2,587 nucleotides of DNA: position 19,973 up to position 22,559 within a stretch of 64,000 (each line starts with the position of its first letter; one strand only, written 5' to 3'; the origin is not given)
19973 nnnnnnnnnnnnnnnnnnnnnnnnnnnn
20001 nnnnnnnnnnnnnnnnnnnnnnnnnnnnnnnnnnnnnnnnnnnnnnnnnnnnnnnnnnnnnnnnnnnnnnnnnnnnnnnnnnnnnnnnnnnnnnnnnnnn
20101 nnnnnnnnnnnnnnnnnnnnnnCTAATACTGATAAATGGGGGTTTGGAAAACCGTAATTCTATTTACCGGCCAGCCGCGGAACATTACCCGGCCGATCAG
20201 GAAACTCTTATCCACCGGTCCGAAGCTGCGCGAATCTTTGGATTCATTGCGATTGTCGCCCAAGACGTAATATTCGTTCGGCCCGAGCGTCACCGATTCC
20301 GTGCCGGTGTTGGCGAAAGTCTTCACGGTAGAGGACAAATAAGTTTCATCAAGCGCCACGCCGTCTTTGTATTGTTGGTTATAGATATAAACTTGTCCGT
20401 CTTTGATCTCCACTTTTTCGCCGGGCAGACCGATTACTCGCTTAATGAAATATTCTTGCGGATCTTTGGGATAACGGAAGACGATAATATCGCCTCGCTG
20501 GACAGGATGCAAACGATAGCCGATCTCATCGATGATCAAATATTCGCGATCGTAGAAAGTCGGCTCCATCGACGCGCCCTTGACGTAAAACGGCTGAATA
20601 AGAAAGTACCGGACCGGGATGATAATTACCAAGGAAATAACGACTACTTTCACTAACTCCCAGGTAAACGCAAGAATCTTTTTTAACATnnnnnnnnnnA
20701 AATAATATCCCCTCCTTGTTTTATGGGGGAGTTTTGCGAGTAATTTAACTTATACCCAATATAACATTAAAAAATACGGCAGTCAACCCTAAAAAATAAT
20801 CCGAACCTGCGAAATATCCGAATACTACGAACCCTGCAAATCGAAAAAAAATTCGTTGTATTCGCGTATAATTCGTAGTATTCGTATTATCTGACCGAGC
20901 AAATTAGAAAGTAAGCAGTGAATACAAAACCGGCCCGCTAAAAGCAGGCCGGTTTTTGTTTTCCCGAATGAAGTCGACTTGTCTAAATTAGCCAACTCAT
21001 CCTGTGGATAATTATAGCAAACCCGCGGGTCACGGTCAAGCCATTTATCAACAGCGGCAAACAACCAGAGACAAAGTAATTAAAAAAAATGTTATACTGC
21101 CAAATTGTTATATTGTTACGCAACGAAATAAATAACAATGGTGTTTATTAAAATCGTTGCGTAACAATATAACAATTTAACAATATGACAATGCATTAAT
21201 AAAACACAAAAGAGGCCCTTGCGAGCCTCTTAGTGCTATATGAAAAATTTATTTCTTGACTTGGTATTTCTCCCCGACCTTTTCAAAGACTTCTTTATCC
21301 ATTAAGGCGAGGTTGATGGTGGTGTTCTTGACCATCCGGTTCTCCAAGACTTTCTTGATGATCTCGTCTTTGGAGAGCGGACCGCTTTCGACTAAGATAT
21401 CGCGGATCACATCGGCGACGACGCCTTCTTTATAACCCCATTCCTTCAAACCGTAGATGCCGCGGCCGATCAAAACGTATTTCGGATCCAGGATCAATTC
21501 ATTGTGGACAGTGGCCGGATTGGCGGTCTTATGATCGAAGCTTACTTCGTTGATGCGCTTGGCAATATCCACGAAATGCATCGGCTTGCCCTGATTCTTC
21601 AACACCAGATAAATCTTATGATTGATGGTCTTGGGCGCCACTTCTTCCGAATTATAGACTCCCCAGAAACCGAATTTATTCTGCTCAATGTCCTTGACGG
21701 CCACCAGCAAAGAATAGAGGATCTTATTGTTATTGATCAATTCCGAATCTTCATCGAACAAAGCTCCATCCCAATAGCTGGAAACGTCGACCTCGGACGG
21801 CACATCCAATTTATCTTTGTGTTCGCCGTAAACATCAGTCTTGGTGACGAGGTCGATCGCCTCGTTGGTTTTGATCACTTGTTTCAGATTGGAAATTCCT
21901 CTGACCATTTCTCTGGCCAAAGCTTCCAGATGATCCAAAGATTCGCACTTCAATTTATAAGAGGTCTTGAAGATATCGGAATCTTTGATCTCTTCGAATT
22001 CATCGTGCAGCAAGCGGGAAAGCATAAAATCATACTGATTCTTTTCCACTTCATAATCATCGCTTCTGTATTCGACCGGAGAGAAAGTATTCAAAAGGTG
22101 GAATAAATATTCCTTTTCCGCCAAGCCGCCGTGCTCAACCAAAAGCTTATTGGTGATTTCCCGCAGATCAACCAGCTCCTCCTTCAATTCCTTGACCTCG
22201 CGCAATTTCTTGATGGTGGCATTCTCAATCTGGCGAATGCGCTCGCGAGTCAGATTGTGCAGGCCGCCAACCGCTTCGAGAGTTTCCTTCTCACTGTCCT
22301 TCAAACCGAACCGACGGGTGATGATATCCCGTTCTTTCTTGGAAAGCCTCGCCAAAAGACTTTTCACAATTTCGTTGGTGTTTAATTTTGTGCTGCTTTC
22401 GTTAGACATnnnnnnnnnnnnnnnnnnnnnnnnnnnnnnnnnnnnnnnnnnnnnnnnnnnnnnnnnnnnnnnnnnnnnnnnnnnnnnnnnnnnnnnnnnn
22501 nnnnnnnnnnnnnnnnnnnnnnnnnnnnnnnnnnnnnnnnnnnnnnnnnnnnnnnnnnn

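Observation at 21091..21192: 25-bp perfect-stem hairpin, a second 'empty' class-II element 17 kb from its relatives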

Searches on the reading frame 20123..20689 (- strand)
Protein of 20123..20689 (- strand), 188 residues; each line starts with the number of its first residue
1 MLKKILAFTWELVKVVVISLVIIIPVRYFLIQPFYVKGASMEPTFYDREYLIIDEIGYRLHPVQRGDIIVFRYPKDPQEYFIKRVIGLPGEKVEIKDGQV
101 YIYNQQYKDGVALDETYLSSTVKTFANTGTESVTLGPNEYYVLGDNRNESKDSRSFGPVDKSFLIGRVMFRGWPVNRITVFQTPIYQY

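Call 11: search_protein_families(library=pfam, proteins=[window:20123-20689:-], max_evalue=0.01)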
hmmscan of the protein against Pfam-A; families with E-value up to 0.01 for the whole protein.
window:20123-20689:- (188 aa): 2 families
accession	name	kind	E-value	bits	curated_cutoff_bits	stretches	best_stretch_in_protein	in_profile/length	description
PF10502.14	Peptidase_S26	-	8.1e-49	166.2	22.9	1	10-173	2-168/168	Signal peptidase, peptidase S26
PF00717.28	Peptidase_S24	-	3.8e-06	27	23.3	1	35-96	39-92/116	Peptidase S24-like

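Call 15: find_encoding_contigs(protein=window:20123-20689:-, flank=6000, max_places=10)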
Protein window:20123-20689:- (188 aa): 1 contig read that carries it; 1 place shown.
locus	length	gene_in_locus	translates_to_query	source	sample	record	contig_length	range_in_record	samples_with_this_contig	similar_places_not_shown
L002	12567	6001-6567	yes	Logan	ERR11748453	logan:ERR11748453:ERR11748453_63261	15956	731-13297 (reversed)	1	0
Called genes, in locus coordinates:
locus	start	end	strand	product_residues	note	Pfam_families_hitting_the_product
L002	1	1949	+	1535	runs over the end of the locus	?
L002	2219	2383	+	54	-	-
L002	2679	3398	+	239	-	PF20772:TACO1_YebC_N, PF01709:Transcrip_reg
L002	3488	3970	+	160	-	PF02075:RuvC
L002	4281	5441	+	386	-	PF05066:HARE-HTH (faint), PF04545:Sigma70_r4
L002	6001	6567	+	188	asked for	PF10502:Peptidase_S26, PF00717:Peptidase_S24 (weak)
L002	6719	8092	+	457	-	PF13393:tRNA-synt_His, PF00587:tRNA-synt_2b, PF13393:tRNA-synt_His, PF03129:HGTP_anticodon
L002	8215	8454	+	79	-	-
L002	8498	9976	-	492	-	PF13328:HD_4, PF01966:HD, PF04607:RelA_SpoT, PF02824:TGS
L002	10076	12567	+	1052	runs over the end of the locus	PF18895:T4SS_pilin, PF13205:Big_5 (faint)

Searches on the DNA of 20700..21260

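Call 59: search_rna_families(source=window, start=20700, end=21260, threshold=evalue, max_evalue=10)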
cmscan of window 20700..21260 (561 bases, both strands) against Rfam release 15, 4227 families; matches with E-value up to 10: 24.
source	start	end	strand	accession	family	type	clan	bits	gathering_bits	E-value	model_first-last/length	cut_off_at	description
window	21090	21190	-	RF04228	MIR6140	Gene; miRNA;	-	40.8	140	2.9e-06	24-142/165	no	MIR6140 microRNA precursor family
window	21087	21193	-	RF04111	MIR6274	Gene; miRNA;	-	35.8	80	1.6e-05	1-107/107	no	MIR6274 microRNA precursor family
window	21095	21185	-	RF04225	MIR7502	Gene; miRNA;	-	35.2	71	0.022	1-143/143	no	MIR7502 microRNA precursor family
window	21089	21191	-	RF04205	MIR2606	Gene; miRNA;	-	33.1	139.7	0.004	1-165/165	no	MIR2606 microRNA precursor family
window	21089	21191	+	RF04205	MIR2606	Gene; miRNA;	-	32.8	139.7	0.0047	1-165/165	no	MIR2606 microRNA precursor family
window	21092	21190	+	RF03601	MIR7993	Gene; miRNA;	-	27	100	0.011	1-138/138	no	MIR7993 microRNA precursor family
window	21094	21185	-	RF03246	MIR1515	Gene; miRNA;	-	23.6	140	0.022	1-137/137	no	MIR1515 microRNA precursor family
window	21100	21171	+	RF02584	KRAS_3UTR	Cis-reg;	-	22.9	49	3.2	1-49/49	no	KRAS 3' UTR cis-regulatory element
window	21047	21163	-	RF02412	snoR144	Gene; snRNA; snoRNA; HACA-box;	-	22.4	100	0.062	1-145/145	no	Small nucleolar RNA snoR144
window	21093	21185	+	RF02625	WsnRNA46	Gene; sRNA;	-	21.4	65.3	0.12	1-151/151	no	Wolbachia sRNA 46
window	21105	21175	+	RF03665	MIR4359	Gene; miRNA;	-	20.3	75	0.45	1-67/67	no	MIR4359 microRNA precursor family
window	21120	21234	+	RF04184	BTnc060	Gene; sRNA;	-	19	228.9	1.5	1-213/213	no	Bacteroides sRNA BTnc060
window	21211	21260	-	RF02844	RefA9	Gene; antisense;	-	18.9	49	2.6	1-64/64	no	Enterococcus sRNA A9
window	20792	20962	+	RF02053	STnc430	Gene; sRNA;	-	17.5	47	3.8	1-162/162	no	Enterobacterial sRNA STnc430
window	20851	20957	+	RF00513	Trp_leader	Cis-reg; leader;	-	17.3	41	0.89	1-100/100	no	Tryptophan operon leader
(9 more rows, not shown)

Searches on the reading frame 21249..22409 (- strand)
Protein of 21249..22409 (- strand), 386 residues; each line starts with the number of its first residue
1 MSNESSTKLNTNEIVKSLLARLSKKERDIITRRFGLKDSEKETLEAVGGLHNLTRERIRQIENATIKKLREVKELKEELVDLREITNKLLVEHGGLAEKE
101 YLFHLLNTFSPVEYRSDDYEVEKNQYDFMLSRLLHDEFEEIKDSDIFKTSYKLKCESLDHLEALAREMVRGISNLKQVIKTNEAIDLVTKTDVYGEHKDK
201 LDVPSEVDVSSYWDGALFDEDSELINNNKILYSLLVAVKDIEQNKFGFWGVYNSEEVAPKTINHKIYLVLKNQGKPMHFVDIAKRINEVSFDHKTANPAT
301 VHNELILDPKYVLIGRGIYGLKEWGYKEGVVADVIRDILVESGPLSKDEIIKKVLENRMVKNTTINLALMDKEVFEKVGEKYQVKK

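Call 11: search_protein_families(library=pfam, proteins=[window:21249-22409:-], max_evalue=0.01)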
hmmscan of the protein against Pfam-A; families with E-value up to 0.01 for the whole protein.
window:21249-22409:- (386 aa): 2 families
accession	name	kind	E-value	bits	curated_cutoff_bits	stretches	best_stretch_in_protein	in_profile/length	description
PF04545.22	Sigma70_r4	-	1.3e-11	44.3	24.1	1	18-71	1-50/50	Sigma-70, region 4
PF05066.19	HARE-HTH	-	9.3e-08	32.8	25.9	1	261-324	2-71/71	HB1, ASXL, restriction endonuclease HTH domain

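Call 14: find_encoding_contigs(protein=window:21249-22409:-, flank=6000, max_places=10)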
Protein window:21249-22409:- (386 aa): 1 contig read that carries it; 1 place shown.
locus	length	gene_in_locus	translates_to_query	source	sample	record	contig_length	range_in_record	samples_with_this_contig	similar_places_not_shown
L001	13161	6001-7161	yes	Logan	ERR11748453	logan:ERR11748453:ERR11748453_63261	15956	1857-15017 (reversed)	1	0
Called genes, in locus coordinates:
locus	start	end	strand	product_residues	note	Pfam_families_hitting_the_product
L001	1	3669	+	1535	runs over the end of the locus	?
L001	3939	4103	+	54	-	-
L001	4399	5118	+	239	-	PF20772:TACO1_YebC_N, PF01709:Transcrip_reg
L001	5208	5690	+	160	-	PF02075:RuvC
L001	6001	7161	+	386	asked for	PF05066:HARE-HTH (faint), PF04545:Sigma70_r4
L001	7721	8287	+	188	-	PF10502:Peptidase_S26, PF00717:Peptidase_S24 (weak)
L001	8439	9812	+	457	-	PF13393:tRNA-synt_His, PF00587:tRNA-synt_2b, PF13393:tRNA-synt_His, PF03129:HGTP_anticodon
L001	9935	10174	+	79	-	-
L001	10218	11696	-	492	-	PF13328:HD_4, PF01966:HD, PF04607:RelA_SpoT, PF02824:TGS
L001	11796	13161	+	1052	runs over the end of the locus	PF18895:T4SS_pilin, PF13205:Big_5 (faint)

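Call 20: find_homologous_proteins(query=window:21249-22409:-)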
Query window:21249-22409:- (386 aa): 3767 proteins with E <= 0.001 among 8000 candidates; the best 120 are listed.
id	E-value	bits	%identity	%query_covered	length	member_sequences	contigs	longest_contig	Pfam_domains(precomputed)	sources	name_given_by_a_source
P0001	1.8e-246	835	100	100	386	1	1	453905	PF04545.23,PF05066.20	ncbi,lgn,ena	-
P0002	9.1e-233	790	94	100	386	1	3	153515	PF04545.23,PF05066.20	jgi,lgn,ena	jgi:hypothetical protein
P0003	1.3e-231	786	92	100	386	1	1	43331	PF04545.23,PF05066.20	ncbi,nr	ncbi:MAG: sigma factor-like helix-turn-helix DNA-binding protein [Patescibacteria group bacterium]|n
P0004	9.7e-228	773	92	100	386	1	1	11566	PF04545.23,PF05066.20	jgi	jgi:Sigma-70, region 4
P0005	1.2e-216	737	87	100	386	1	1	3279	PF04545.23,PF05066.20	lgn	-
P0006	1.6e-213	727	85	100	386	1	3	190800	PF04545.23,PF05066.20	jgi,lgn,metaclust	jgi:hypothetical protein|metaclust:\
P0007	2.3e-213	726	85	100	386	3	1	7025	PF04545.23,PF05066.20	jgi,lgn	-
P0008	3.3e-212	722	85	100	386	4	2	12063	PF04545.23,PF05066.20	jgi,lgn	jgi:hypothetical protein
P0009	4.6e-210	715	84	100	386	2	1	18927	PF04545.23,PF05066.20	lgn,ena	-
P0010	1.3e-209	714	85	100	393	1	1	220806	PF04545.23,PF05066.20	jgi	jgi:hypothetical protein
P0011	1.8e-209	713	84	100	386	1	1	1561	PF04545.23,PF05066.20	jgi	jgi:DNA-directed RNA polymerase, sigma subunit (sigma70/sigma32)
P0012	7.3e-209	711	83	100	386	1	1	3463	PF04545.23,PF05066.20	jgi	-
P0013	1.2e-208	711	84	100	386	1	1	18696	PF04545.23,PF05066.20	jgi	jgi:hypothetical protein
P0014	1.0e-206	704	84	100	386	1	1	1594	PF04545.23,PF05066.20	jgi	jgi:DNA-directed RNA polymerase, sigma subunit (sigma70/sigma32)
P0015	1.8e-206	703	83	96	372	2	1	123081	PF04545.23,PF05066.20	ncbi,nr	ncbi:MAG: sigma factor-like helix-turn-helix DNA-binding protein [Patescibacteria group bacterium]|n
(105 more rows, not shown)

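Call 21: find_related_loci(query=window:21249-22409:-, collection=metagenome_contigs, flank=4000)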
Query window:21249-22409:- (386 aa) in metagenome_contigs; peptide patterns used: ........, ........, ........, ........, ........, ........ (x = any residue, [..] = any of these).
214 stretches matched a pattern; 27 encode a relative of the query (tblastn E <= 1e-3); 27 distinct loci.
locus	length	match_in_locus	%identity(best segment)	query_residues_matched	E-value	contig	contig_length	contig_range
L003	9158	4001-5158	85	1-386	0e+0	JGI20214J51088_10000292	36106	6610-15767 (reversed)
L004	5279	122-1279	85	1-386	0e+0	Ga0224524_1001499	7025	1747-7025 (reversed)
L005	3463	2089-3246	83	1-386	0e+0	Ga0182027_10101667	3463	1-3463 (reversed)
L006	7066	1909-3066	80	1-386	0e+0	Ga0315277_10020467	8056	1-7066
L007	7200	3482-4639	80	1-386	0e+0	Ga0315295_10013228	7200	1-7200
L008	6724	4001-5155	66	2-386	3e-174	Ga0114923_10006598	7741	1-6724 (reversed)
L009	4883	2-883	84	93-386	4e-172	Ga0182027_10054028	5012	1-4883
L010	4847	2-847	83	105-386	2e-159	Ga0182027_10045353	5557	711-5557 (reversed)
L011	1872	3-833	79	110-386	1e-163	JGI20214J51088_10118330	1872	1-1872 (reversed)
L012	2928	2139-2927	83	1-263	5e-148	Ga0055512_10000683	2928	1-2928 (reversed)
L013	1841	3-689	89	158-386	9e-147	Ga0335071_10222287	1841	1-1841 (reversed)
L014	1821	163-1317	53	4-385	1e-140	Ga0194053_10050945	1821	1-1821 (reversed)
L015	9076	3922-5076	53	4-385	5e-130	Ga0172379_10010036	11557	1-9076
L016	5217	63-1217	53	4-385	9e-129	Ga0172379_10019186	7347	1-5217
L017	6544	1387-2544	52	4-386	7e-128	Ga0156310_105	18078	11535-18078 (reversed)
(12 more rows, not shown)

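Call 22: find_encoding_contigs(protein=P0002, flank=5000, max_places=3)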
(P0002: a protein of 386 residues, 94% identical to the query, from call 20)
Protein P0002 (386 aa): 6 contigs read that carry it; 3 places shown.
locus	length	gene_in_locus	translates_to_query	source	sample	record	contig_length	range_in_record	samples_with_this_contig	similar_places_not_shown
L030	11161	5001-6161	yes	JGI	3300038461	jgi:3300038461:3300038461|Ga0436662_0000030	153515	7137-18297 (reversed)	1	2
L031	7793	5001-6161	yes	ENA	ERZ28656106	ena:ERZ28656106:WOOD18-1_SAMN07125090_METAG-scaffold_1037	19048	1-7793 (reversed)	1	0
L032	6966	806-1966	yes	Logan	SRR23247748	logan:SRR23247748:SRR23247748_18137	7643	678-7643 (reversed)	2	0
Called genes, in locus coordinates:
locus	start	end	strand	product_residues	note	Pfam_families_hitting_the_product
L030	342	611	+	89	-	PF01649:Ribosomal_S20p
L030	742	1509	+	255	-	PF07826:IMP_cyclohyd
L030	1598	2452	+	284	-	PF00753:Lactamase_B, PF12706:Lactamase_B_2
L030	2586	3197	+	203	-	PF00334:NDK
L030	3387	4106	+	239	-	PF20772:TACO1_YebC_N, PF01709:Transcrip_reg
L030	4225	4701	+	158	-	PF02075:RuvC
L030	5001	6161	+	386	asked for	PF05066:HARE-HTH (faint), PF04545:Sigma70_r4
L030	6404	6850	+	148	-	-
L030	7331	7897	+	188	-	PF10502:Peptidase_S26, PF00717:Peptidase_S24 (weak)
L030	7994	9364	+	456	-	PF13393:tRNA-synt_His, PF00587:tRNA-synt_2b, PF13393:tRNA-synt_His, PF03129:HGTP_anticodon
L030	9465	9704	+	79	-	-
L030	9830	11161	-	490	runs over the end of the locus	PF13328:HD_4, PF01966:HD, PF04607:RelA_SpoT, PF02824:TGS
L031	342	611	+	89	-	PF01649:Ribosomal_S20p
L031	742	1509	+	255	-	PF07826:IMP_cyclohyd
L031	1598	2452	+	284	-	PF00753:Lactamase_B, PF12706:Lactamase_B_2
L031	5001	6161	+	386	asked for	PF05066:HARE-HTH (faint), PF04545:Sigma70_r4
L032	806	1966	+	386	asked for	PF05066:HARE-HTH (faint), PF04545:Sigma70_r4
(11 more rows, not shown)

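Call 23: find_encoding_contigs(protein=P0003, flank=5000, max_places=3)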
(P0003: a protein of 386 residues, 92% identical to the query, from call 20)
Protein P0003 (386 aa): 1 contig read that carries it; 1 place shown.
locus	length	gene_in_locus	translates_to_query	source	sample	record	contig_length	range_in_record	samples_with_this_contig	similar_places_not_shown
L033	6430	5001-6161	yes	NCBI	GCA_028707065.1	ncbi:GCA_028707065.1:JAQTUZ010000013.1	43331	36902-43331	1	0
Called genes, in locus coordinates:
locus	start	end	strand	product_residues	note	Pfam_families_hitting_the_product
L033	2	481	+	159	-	PF02075:RuvC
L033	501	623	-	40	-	-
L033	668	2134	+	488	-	PF08323:Glyco_transf_5, PF13439:Glyco_transf_4 (weak), PF00534:Glycos_transf_1, PF13692:Glyco_trans_1_4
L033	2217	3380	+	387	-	PF01074:Glyco_hydro_38N (weak), PF03065:Glyco_hydro_57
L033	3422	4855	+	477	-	PF08323:Glyco_transf_5, PF13439:Glyco_transf_4 (faint), PF00534:Glycos_transf_1, PF13692:Glyco_trans_1_4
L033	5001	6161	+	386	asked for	PF05066:HARE-HTH (faint), PF04545:Sigma70_r4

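Call 24: find_encoding_contigs(protein=P0004, flank=5000, max_places=3)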
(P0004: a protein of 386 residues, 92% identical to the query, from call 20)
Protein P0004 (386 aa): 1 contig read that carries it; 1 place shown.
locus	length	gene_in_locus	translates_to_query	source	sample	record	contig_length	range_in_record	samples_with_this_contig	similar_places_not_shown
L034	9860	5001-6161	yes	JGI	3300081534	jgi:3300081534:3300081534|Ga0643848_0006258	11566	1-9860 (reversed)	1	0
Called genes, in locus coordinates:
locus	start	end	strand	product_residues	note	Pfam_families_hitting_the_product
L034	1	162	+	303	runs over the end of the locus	PF00753:Lactamase_B, PF12706:Lactamase_B_2 (weak)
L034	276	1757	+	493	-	PF13522:GATase_6, PF13537:GATase_7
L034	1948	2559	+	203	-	PF00334:NDK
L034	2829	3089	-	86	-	-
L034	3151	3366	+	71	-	-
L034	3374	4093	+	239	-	PF20772:TACO1_YebC_N, PF01709:Transcrip_reg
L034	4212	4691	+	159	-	PF02075:RuvC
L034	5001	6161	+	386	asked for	PF04545:Sigma70_r4, PF05066:HARE-HTH (faint)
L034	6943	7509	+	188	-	PF10502:Peptidase_S26, PF00717:Peptidase_S24 (weak)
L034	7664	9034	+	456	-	PF13393:tRNA-synt_His, PF00587:tRNA-synt_2b, PF13393:tRNA-synt_His, PF03129:HGTP_anticodon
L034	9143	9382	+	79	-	-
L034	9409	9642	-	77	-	-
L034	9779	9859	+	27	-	?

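Call 60: search_protein_families(library=ncbifam, proteins=[window:21249-22409:-], max_evalue=0.001)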
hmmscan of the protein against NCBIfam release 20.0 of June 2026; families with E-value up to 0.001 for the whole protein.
window:21249-22409:- (386 aa): 27 families (the best 25 are shown)
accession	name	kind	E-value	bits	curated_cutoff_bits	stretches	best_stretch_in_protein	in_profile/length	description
NF041931.2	MzaA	equivalog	1.8e-16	60.1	800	1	6-73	638-705/726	MZA anti-phage system associated sigma-70 family RNA polymerase sigma factor MzaA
TIGR02394.1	rpoS_proteo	equivalog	1.2e-15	57.7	378.7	1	8-74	209-275/285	RNA polymerase sigma factor RpoS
TIGR02393.1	RpoD_Cterm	equivalog_domain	3.6e-15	56.2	354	1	4-75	159-230/238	RNA polymerase sigma factor RpoD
NF004208.0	PRK05658.1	equivalog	2.7e-14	53.1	555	1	5-72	552-619/631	RNA polymerase sigma factor RpoD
NF005643.0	PRK07406.1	equivalog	3.6e-14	52.6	500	1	12-71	326-385/397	RNA polymerase sigma factor RpoD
NF004207.0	PRK05657.1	equivalog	5.9e-14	52.1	394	1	10-73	254-317/329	RNA polymerase sigma factor RpoS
NF005920.0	PRK07921.1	subfamily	5.2e-13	48.7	464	1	13-72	258-317/328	RNA polymerase sigma factor SigB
NF005785.0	PRK07598.1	equivalog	7.2e-13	48.1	554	1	13-74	342-403/415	RNA polymerase sigma factor SigC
NF004561.0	PRK05901.1-3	equivalog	8.6e-13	48.2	582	1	13-71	467-525/537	RNA polymerase sigma factor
TIGR02997.1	Sig70-cyanoRpoD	subfamily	9.8e-13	48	384.5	1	11-70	239-298/298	RNA polymerase sigma factor, RpoD/SigA family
NF006666.0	PRK09210.1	equivalog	2.2e-12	47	572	1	12-73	299-360/370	RNA polymerase sigma factor RpoD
NF004562.0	PRK05901.1-4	equivalog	1.3e-11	43.7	779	1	15-73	486-544/571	RNA polymerase sigma factor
NF004560.0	PRK05901.1-1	equivalog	1.1e-10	41.3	711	1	15-71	448-504/516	RNA polymerase sigma factor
NF005642.0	PRK07405.1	subfamily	1.4e-10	40.8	524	1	14-74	250-310/318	RNA polymerase sigma factor SigD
NF005143.0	PRK06596.1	subfamily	1.2e-09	38.1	241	1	5-72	214-280/285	RNA polymerase factor sigma-32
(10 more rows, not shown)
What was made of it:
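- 21249..22409 (-): Sigma70_r4 + HARE-HTH protein gene (386 aa). Used as the synteny anchor. calls 11, 20, 60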
